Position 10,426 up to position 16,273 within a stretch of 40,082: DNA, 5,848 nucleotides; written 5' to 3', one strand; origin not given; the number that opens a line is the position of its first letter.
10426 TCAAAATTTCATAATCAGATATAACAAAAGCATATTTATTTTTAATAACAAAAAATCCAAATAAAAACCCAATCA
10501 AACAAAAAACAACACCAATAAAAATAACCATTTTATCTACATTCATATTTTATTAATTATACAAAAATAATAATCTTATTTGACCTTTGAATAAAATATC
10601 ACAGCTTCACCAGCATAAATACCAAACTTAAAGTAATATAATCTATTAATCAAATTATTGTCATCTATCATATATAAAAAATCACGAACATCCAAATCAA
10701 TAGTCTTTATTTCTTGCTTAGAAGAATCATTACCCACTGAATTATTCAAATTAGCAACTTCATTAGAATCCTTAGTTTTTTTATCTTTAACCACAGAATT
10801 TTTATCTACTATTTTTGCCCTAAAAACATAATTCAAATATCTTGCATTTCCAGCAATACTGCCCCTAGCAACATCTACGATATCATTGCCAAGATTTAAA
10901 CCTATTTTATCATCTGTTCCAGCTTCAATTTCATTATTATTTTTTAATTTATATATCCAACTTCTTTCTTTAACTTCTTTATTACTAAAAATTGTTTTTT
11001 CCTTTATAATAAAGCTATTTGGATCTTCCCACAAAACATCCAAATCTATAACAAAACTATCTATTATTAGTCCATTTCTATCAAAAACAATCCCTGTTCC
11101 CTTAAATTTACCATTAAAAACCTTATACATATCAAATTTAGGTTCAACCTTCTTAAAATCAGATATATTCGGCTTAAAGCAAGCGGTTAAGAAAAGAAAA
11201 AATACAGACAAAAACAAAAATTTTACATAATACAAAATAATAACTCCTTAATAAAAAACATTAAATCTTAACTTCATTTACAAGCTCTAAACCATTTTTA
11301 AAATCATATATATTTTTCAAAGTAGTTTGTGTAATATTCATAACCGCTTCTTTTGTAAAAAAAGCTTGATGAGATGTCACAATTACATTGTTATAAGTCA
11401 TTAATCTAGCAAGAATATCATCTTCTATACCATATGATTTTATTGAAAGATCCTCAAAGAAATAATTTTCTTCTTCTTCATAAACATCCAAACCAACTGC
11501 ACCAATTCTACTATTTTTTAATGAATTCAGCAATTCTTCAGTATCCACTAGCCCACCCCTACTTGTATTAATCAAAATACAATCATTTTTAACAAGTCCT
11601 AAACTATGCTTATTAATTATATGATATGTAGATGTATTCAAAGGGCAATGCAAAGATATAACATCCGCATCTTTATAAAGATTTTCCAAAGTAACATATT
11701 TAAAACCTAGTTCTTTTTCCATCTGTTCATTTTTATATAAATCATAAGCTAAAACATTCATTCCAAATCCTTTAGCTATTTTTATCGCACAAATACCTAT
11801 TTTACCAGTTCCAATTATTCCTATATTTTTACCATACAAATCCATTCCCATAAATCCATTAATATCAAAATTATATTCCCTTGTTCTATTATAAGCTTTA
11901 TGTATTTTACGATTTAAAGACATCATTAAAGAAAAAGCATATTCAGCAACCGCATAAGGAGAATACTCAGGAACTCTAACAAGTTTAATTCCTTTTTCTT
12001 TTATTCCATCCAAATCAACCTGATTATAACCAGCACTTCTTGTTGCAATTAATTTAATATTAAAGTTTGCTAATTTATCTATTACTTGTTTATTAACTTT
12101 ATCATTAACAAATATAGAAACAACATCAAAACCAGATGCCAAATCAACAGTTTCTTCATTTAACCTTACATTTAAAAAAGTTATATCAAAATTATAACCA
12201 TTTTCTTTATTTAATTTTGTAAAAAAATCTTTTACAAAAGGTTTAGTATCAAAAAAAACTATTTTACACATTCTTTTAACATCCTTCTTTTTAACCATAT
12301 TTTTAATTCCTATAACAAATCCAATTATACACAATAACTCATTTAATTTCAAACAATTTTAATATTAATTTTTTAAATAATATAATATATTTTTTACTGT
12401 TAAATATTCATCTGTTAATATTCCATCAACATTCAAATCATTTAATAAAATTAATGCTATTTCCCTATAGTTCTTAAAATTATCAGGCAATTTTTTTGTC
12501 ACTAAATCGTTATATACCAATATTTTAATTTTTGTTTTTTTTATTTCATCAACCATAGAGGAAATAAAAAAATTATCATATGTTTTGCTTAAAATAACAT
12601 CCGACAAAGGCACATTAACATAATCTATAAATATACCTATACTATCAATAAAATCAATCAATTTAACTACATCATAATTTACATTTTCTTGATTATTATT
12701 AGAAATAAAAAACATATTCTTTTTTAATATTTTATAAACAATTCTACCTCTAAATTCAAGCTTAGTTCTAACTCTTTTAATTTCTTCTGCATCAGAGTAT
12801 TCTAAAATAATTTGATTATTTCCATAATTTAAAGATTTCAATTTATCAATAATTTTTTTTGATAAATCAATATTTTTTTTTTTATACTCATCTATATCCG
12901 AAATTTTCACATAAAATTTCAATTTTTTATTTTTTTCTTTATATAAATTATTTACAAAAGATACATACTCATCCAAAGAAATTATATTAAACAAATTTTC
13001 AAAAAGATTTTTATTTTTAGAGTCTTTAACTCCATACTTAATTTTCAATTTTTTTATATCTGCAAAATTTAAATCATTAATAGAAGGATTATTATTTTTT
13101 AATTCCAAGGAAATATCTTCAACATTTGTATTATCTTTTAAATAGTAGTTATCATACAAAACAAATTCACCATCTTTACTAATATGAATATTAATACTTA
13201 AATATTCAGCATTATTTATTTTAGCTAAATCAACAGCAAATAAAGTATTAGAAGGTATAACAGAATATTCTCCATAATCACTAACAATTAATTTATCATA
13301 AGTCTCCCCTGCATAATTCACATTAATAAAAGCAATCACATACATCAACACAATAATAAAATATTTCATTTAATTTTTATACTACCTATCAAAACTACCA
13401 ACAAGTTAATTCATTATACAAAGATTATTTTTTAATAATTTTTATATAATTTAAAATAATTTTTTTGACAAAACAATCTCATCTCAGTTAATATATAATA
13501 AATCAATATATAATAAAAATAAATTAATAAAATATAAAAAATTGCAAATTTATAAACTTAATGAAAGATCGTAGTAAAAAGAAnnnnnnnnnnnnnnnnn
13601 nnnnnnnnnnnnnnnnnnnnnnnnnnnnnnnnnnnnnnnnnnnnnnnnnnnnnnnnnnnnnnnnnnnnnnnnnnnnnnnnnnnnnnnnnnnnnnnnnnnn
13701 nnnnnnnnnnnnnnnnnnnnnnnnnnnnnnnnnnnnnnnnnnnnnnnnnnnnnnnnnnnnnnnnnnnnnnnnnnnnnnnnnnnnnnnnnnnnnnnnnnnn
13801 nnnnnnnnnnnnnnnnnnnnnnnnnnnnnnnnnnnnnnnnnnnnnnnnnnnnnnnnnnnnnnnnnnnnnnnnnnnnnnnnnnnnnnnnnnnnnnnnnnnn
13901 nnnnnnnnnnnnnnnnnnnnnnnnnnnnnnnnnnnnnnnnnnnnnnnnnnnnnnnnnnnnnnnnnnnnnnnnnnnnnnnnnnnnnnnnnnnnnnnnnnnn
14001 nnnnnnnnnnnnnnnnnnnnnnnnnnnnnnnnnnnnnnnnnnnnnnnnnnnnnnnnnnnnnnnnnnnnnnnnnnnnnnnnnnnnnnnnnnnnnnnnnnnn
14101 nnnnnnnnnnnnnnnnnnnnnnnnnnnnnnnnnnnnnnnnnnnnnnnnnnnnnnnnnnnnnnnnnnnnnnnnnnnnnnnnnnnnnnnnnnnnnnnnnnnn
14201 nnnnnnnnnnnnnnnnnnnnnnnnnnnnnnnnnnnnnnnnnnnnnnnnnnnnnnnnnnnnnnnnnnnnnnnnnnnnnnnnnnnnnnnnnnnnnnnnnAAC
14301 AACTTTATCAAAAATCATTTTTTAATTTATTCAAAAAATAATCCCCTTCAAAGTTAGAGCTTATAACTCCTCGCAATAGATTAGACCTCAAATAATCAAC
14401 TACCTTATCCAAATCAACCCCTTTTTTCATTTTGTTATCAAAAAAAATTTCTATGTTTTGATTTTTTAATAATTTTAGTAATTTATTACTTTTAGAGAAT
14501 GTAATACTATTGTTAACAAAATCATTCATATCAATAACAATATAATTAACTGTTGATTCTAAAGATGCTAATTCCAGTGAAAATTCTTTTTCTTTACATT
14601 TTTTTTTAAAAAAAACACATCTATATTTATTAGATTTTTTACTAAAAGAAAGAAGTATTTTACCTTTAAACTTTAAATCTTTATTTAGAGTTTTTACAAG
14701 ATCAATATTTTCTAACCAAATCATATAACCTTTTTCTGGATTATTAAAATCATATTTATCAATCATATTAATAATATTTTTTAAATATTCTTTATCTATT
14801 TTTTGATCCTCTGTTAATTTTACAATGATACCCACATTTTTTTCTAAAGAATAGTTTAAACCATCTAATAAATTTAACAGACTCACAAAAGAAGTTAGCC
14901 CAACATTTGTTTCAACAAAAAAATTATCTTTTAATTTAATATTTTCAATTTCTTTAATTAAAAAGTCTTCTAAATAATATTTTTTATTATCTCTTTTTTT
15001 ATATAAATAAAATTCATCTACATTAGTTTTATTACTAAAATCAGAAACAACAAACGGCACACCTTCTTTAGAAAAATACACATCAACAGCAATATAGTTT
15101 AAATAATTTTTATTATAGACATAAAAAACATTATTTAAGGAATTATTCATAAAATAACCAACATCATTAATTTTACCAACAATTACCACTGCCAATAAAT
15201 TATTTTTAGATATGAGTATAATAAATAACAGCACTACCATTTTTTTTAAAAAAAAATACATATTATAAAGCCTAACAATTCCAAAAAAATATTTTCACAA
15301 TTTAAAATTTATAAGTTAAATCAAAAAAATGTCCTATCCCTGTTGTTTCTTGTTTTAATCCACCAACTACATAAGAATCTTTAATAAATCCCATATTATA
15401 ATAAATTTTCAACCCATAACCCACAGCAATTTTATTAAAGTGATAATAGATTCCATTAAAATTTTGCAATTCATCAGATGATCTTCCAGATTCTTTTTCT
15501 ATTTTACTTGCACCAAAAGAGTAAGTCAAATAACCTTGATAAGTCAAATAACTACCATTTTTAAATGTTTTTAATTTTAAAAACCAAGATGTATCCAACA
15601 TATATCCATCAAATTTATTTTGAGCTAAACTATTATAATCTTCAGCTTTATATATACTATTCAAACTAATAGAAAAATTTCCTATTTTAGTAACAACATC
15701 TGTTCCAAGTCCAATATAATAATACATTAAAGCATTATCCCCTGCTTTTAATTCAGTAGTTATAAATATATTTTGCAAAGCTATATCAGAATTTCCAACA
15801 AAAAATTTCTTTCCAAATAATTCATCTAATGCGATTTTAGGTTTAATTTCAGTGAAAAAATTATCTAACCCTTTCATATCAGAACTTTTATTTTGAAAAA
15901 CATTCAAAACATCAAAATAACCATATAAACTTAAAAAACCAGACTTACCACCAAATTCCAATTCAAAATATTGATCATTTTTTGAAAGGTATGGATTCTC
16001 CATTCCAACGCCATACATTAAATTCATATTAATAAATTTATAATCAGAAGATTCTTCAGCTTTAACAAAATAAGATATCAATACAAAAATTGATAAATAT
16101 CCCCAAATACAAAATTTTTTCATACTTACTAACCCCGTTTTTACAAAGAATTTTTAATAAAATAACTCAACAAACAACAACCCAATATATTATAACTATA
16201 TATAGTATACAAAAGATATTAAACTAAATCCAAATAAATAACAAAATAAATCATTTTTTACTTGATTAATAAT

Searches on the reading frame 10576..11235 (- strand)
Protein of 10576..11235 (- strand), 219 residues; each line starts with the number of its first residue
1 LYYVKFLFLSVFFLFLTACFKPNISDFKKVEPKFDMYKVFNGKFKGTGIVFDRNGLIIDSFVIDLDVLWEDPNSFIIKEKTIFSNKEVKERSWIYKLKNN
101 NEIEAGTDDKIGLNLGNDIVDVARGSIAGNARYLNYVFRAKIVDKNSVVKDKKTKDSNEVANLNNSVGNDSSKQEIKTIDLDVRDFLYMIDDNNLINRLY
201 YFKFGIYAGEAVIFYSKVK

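Call 4: search_protein_families(library=pfam, proteins=[window:10576-11235:-], max_evalue=1)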
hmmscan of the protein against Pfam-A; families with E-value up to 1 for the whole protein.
window:10576-11235:- (219 aa): 3 families
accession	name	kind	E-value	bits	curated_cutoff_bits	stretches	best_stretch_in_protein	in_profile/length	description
PF12915.13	DUF3833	-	1.3e-29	103.3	25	2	14-149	2-127/163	Protein of unknown function (DUF3833)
PF12306.14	PixA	-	0.021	15.5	21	1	117-209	61-149/165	Inclusion body protein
PF20954.2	Caud_bapl16_2nd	-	0.064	13.9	27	1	176-213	15-52/104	Phage tail base-plate attachment protein N0 domain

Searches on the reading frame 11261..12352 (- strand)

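Call 4: search_protein_families(library=pfam, proteins=[window:11261-12352:-], max_evalue=1)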
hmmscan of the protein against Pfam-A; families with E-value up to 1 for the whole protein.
window:11261-12352:- (363 aa): 10 families
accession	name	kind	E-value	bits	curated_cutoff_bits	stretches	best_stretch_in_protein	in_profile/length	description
PF02826.25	2-Hacid_dh_C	-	1.8e-52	177.8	25.1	1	140-330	1-178/178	D-isomer specific 2-hydroxyacid dehydrogenase, NAD binding domain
PF00389.36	2-Hacid_dh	-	5.1e-31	107.6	24.6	1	40-361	11-133/134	D-isomer specific 2-hydroxyacid dehydrogenase, catalytic domain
PF07991.19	KARI_N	-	0.00021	21.3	20.6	1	172-240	2-72/165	Acetohydroxy acid isomeroreductase, NADPH-binding domain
PF01262.27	AlaDh_PNT_C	-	0.00035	20.5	23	1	177-231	31-85/214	Alanine dehydrogenase/PNT, C-terminal domain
PF00670.27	AdoHcyase_NAD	-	0.00055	20.5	27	1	172-281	21-124/162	S-adenosyl-L-homocysteine hydrolase, NAD binding domain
PF03446.21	NAD_binding_2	-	0.0006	20.3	21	1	176-288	1-117/161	NAD binding domain of 6-phosphogluconate dehydrogenase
PF00107.32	ADH_zinc_N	-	0.0064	16.9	31.8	1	185-223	2-41/129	Zinc-binding dehydrogenase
PF13380.12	CoA_binding_2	-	0.046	14.6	22.8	1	73-125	54-106/116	CoA binding domain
PF05226.16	CHASE2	-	0.14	12.2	26.3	0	272-324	58-100/257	CHASE2 domain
PF03807.23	F420_oxidored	-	0.2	12.7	21.6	0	177-238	2-69/94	NADP oxidoreductase coenzyme F420-dependent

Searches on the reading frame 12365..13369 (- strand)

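Call 4: search_protein_families(library=pfam, proteins=[window:12365-13369:-], max_evalue=1)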
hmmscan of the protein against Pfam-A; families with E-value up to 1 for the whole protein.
window:12365-13369:- (334 aa): 2 families
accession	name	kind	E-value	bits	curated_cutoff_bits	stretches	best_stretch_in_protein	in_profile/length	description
PF03009.23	GDPD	-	7.7e-16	59.4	23.6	1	38-321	8-241/244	Glycerophosphoryl diester phosphodiesterase family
PF22598.2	CdsD_PD2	-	0.017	15.4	27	1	53-97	15-57/61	CdsD, periplasmic PD2 domain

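Call 6: search_protein_families(library=ncbifam, proteins=[window:12365-13369:-], max_evalue=1)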
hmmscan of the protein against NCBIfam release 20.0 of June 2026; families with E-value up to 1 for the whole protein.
window:12365-13369:- (334 aa): 2 families
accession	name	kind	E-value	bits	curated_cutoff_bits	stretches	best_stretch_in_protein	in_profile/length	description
NF008354.0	PRK11143.1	equivalog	2.7e-21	75.9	254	1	6-320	10-346/359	glycerophosphodiester phosphodiesterase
NF003654.0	PRK05287.1-2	equivalog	0.11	12.3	361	1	110-208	27-125/244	cell division protein ZapD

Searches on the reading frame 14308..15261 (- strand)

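Call 4: search_protein_families(library=pfam, proteins=[window:14308-15261:-], max_evalue=1)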
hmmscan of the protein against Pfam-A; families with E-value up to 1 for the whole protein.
window:14308-15261:- (317 aa): 3 families
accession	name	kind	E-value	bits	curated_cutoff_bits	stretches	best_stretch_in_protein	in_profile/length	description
PF03009.23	GDPD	-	1.4e-05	25.7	23.6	1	54-300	24-238/244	Glycerophosphoryl diester phosphodiesterase family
PF17764.6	PriA_3primeBD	-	0.061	13.6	22.7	1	141-172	36-67/96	3'DNA-binding domain (3'BD)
PF14069.11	SpoVIF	-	0.36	11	27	0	235-271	30-66/72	Stage VI sporulation protein F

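Call 6: search_protein_families(library=ncbifam, proteins=[window:14308-15261:-], max_evalue=1)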
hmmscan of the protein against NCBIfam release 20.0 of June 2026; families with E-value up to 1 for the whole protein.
window:14308-15261:- (317 aa): 2 families
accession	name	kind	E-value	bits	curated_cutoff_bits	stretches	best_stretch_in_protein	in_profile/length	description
NF008354.0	PRK11143.1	equivalog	2.5e-07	30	254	1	24-124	30-131/359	glycerophosphodiester phosphodiesterase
NF041304.3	AvrBs2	equivalog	0.24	9.3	1000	1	39-78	286-324/716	type III secretion system effector avirulence protein AvrBs2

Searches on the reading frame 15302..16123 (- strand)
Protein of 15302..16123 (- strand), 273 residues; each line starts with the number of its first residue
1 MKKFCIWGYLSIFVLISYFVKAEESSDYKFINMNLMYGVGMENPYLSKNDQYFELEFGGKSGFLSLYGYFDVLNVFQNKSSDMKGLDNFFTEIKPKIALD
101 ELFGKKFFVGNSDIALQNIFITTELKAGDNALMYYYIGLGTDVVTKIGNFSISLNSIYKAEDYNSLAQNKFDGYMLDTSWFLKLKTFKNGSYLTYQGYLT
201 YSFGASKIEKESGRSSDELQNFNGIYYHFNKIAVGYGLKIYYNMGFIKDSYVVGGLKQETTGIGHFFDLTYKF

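Call 4: search_protein_families(library=pfam, proteins=[window:15302-16123:-], max_evalue=1)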
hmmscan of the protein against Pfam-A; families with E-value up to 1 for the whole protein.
window:15302-16123:- (273 aa): 1 family
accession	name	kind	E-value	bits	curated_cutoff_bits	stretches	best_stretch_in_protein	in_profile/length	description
PF03502.19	Channel_Tsx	-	5e-50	171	27.2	1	26-273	2-244/244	Nucleoside-specific channel-forming protein, Tsx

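Call 6: search_protein_families(library=ncbifam, proteins=[window:15302-16123:-], max_evalue=1)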
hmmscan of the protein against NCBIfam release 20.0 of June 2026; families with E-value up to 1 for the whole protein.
window:15302-16123:- (273 aa): 1 family
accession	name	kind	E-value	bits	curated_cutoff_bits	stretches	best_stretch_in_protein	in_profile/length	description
NF011686.0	PRK15106.1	subfamily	1.2e-21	77.2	311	1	24-273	30-289/289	nucleoside-specific channel-forming protein Tsx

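Call 45: list_cluster_members(proteins=[P0001, window:13584-14294:+, window:15302-16120:-, window:14308-15258:-, window:12365-13366:-, window:9170-10543:-])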
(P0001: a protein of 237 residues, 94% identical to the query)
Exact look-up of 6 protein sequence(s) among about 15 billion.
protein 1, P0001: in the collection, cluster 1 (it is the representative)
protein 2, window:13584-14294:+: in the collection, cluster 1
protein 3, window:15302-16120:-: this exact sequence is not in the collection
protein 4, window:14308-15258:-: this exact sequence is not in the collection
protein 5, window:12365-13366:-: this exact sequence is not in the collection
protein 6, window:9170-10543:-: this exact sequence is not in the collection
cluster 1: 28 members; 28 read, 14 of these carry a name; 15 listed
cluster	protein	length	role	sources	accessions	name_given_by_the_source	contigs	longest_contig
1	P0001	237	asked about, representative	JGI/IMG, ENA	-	-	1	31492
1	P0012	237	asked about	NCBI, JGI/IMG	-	-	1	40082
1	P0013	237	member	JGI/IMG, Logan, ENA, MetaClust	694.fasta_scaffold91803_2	hypothetical protein | \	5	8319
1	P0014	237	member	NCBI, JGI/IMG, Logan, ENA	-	hypothetical protein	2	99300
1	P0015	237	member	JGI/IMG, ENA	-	hypothetical protein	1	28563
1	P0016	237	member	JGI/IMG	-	hypothetical protein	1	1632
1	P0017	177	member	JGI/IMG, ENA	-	hypothetical protein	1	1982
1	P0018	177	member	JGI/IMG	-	hypothetical protein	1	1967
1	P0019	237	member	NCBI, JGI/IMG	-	hypothetical protein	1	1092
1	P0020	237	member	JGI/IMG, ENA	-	hypothetical protein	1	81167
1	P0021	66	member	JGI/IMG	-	hypothetical protein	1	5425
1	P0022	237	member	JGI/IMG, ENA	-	hypothetical protein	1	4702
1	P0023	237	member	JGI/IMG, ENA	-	hypothetical protein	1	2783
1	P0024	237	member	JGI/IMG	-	hypothetical protein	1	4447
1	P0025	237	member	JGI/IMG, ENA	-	hypothetical protein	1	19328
